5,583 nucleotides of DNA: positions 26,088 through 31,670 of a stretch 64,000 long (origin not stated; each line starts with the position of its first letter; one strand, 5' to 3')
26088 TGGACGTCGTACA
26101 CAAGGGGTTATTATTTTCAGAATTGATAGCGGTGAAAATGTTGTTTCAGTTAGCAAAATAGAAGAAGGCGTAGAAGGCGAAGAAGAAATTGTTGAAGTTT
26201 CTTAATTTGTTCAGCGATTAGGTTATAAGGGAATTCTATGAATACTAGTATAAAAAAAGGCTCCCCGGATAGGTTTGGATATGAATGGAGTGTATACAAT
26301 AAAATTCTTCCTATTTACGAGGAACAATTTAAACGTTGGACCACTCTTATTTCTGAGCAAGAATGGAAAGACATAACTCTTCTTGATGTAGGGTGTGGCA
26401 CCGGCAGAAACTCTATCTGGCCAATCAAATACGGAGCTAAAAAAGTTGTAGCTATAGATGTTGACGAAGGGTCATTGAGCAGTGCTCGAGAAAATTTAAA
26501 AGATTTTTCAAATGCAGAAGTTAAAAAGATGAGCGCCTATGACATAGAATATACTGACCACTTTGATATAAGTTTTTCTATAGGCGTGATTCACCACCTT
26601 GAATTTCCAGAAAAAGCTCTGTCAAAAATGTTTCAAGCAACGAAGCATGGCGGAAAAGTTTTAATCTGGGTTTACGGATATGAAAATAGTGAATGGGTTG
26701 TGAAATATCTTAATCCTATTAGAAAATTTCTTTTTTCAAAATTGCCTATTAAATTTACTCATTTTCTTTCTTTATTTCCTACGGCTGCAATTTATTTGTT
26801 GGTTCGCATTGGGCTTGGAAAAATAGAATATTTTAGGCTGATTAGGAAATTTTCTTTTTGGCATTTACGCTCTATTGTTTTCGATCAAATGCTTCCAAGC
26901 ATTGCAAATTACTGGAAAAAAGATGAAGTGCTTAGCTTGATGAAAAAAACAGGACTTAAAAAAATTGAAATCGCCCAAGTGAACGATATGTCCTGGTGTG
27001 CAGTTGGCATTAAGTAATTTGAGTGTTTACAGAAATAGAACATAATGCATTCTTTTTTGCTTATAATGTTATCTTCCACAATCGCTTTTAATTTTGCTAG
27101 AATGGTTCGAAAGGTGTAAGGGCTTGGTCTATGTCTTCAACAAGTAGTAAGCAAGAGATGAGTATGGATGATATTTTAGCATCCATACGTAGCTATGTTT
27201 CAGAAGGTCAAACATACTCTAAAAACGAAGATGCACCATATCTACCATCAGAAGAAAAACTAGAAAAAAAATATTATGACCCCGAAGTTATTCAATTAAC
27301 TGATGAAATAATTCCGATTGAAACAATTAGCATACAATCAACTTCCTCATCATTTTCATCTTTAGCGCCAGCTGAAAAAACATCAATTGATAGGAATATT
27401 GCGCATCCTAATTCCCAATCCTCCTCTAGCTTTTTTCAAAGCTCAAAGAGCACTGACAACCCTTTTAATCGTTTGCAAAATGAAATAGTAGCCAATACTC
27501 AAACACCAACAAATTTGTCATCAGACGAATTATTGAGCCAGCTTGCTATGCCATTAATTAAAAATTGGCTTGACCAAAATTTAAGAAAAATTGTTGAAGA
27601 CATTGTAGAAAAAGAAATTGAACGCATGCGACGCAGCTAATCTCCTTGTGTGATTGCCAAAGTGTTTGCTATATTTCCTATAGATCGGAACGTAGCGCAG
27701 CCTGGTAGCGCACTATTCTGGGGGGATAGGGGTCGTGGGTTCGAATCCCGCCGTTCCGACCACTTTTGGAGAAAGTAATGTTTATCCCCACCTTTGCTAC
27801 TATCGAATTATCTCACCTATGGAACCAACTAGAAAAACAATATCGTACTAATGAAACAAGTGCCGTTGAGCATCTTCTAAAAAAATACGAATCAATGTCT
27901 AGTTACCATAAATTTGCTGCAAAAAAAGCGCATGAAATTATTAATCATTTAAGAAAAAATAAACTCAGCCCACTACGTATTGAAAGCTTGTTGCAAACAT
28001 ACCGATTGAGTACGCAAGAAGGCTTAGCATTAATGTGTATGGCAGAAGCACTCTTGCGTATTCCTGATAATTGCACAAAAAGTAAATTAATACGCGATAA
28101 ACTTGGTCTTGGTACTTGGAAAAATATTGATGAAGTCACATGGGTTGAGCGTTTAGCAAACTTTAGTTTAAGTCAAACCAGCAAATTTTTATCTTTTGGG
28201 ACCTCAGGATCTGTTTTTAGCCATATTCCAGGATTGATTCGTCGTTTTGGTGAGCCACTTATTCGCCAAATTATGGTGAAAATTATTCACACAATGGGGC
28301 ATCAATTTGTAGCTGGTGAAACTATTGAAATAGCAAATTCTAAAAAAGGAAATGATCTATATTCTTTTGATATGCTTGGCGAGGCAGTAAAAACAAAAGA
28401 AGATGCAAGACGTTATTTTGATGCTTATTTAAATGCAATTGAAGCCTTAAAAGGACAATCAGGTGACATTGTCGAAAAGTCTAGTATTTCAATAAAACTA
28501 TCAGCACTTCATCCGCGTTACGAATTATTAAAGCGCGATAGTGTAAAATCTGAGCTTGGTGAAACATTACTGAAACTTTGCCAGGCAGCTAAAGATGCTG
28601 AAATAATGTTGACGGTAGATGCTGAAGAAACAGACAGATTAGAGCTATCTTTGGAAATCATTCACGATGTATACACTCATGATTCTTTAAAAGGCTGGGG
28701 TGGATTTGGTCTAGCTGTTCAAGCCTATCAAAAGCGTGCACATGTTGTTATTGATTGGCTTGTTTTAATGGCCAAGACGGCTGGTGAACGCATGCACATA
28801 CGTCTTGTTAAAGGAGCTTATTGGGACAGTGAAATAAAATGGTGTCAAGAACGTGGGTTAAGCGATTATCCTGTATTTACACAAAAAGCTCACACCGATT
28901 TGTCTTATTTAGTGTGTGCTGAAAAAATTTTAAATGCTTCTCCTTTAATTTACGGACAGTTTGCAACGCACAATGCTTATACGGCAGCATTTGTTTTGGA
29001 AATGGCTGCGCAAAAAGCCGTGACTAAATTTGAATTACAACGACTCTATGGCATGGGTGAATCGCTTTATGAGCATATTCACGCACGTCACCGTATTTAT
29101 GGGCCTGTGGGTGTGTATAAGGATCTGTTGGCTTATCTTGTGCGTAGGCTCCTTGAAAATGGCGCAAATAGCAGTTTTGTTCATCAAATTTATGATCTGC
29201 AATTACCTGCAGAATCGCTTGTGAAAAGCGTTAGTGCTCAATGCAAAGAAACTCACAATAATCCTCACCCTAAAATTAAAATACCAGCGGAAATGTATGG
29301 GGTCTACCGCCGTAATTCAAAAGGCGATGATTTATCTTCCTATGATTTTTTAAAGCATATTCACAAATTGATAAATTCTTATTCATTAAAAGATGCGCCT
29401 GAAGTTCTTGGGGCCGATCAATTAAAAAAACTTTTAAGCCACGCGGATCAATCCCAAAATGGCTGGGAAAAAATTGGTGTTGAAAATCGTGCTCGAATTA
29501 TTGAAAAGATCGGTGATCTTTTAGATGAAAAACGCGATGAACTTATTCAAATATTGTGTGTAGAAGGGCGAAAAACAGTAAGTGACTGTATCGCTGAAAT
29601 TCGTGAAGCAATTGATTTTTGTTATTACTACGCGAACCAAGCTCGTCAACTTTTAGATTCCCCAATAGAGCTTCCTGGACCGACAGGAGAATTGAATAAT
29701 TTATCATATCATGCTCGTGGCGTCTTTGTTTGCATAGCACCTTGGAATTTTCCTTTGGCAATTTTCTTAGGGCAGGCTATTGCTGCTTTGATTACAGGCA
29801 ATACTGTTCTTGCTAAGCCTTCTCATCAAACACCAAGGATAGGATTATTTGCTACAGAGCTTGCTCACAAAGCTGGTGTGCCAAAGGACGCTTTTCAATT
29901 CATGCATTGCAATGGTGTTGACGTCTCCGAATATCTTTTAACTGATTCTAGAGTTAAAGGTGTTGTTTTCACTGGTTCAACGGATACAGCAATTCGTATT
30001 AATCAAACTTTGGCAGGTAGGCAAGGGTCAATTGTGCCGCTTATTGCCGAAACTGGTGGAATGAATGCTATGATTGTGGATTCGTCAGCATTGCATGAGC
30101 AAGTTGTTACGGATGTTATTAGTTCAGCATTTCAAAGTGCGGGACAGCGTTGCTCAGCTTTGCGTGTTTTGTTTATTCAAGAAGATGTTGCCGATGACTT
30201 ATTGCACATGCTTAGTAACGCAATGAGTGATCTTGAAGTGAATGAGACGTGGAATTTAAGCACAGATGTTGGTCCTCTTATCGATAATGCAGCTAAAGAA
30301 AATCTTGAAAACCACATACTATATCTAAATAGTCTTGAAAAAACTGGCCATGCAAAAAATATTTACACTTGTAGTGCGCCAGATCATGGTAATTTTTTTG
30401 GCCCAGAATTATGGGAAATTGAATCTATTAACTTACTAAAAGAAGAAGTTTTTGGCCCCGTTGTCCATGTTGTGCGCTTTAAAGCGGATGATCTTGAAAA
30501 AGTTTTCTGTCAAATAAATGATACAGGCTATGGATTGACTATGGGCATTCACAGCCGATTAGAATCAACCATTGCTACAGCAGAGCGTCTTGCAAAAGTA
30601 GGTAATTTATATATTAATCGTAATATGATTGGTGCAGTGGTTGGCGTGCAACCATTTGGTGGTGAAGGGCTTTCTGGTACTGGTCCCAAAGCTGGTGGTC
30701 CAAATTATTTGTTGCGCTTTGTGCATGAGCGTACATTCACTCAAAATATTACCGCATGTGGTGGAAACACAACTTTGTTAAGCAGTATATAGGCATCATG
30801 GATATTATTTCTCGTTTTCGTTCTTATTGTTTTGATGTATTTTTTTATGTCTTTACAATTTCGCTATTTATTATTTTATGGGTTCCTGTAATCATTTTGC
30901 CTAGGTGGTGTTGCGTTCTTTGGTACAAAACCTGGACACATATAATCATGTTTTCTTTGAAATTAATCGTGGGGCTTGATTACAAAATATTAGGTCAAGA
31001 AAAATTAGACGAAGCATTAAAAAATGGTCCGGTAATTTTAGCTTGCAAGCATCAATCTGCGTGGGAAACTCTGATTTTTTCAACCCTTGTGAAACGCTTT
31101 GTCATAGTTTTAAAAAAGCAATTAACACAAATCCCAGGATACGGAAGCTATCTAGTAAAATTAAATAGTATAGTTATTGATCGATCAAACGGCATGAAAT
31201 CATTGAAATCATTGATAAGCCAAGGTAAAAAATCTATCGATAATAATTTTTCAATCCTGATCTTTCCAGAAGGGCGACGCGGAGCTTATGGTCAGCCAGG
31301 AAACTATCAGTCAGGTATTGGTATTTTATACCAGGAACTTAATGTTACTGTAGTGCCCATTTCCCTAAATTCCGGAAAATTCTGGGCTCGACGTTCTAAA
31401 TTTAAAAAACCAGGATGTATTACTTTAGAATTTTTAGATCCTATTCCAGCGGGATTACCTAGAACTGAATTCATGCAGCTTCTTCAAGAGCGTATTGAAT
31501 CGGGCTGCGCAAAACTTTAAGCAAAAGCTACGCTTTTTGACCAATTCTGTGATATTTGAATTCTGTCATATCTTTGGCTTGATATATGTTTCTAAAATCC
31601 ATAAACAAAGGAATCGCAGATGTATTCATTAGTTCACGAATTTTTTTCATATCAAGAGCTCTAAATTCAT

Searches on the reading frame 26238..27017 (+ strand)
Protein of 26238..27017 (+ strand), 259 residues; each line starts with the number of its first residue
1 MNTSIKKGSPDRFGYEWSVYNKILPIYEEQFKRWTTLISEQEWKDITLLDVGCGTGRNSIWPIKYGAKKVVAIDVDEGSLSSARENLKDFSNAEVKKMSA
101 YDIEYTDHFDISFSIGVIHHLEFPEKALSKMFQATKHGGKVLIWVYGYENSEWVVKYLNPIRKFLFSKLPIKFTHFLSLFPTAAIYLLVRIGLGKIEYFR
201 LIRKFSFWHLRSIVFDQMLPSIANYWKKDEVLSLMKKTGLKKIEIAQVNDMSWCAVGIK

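Call 53: search_protein_families(library=pfam, proteins=[window:26238-27017:+], max_evalue=0.00001)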
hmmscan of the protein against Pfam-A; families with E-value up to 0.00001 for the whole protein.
window:26238-27017:+ (259 aa): 8 families
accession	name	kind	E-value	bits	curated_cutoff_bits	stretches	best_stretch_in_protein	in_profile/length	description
PF08241.18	Methyltransf_11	-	7.2e-18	65.5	21.2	1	49-143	1-95/95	Methyltransferase domain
PF13649.12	Methyltransf_25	-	1.7e-16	61.1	27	1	49-139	2-97/97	Methyltransferase domain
PF13847.12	Methyltransf_31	-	6.2e-16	58.8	27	1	45-143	4-109/145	Methyltransferase domain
PF08242.18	Methyltransf_12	-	2e-13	51.3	30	1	49-140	1-97/98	Methyltransferase domain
PF13489.12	Methyltransf_23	-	8.4e-11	42.3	27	1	30-241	8-160/164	Methyltransferase domain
PF06325.19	PrmA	-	2e-08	34.5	22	1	42-89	159-206/296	Ribosomal protein L11 methyltransferase (PrmA)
PF08003.17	Methyltransf_9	-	3.7e-08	33.1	23.8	1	42-143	113-217/315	Protein of unknown function (DUF1698)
PF01209.24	Ubie_methyltran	-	3.8e-06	26.9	20.1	0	31-143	32-151/233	ubiE/COQ5 methyltransferase family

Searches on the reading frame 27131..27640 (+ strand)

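Call 53: search_protein_families(library=pfam, proteins=[window:27131-27640:+], max_evalue=0.00001)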
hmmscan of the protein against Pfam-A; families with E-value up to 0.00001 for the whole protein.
window:27131-27640:+ (169 aa): 1 family
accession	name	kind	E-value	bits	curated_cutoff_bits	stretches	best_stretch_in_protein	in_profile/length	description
PF10691.14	DUF2497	-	5.6e-12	46.4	27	1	104-168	8-75/75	Protein of unknown function (DUF2497)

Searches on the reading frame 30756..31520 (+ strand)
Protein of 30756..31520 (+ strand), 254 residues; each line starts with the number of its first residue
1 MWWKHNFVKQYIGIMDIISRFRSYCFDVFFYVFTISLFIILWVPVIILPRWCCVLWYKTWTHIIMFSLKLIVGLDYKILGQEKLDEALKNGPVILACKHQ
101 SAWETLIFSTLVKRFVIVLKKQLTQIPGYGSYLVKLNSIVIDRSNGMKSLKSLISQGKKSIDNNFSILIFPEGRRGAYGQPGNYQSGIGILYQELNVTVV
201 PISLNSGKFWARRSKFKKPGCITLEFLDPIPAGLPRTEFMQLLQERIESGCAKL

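Call 53: search_protein_families(library=pfam, proteins=[window:30756-31520:+], max_evalue=0.00001)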
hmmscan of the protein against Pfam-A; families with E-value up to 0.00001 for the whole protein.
window:30756-31520:+ (254 aa): 1 family
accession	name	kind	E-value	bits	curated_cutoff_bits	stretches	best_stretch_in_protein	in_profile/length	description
PF01553.26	Acyltransferase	-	8.4e-17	61.7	23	1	84-204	10-131/132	Acyltransferase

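Call 71: search_protein_families(library=ncbifam, proteins=[window:30756-31520:+], max_evalue=0.001)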
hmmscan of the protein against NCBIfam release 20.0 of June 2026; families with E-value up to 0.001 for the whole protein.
window:30756-31520:+ (254 aa): 5 families
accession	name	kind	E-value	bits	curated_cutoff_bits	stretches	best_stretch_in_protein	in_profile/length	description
TIGR00530.1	AGP_acyltrn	subfamily_domain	4.3e-18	65.3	102.95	1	86-204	10-129/130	1-acylglycerol-3-phosphate O-acyltransferase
NF006386.0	PRK08633.1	equivalog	3.3e-08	31.7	1221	1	26-205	377-552/1147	acyl-[ACP]--phospholipid O-acyltransferase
NF011593.0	PRK15018.1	equivalog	1.7e-07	31.3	501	1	30-205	2-180/245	1-acylglycerol-3-phosphate O-acyltransferase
NF005291.0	PRK06814.1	equivalog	7.3e-07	27.5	1349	1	34-207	408-566/1140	acyl-[ACP]--phospholipid O-acyltransferase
NF052553.1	LyOrLpactfOlsABRUA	equivalog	0.0008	18.6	300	1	20-173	4-145/263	lyso-ornithine lipid O-acyltransferase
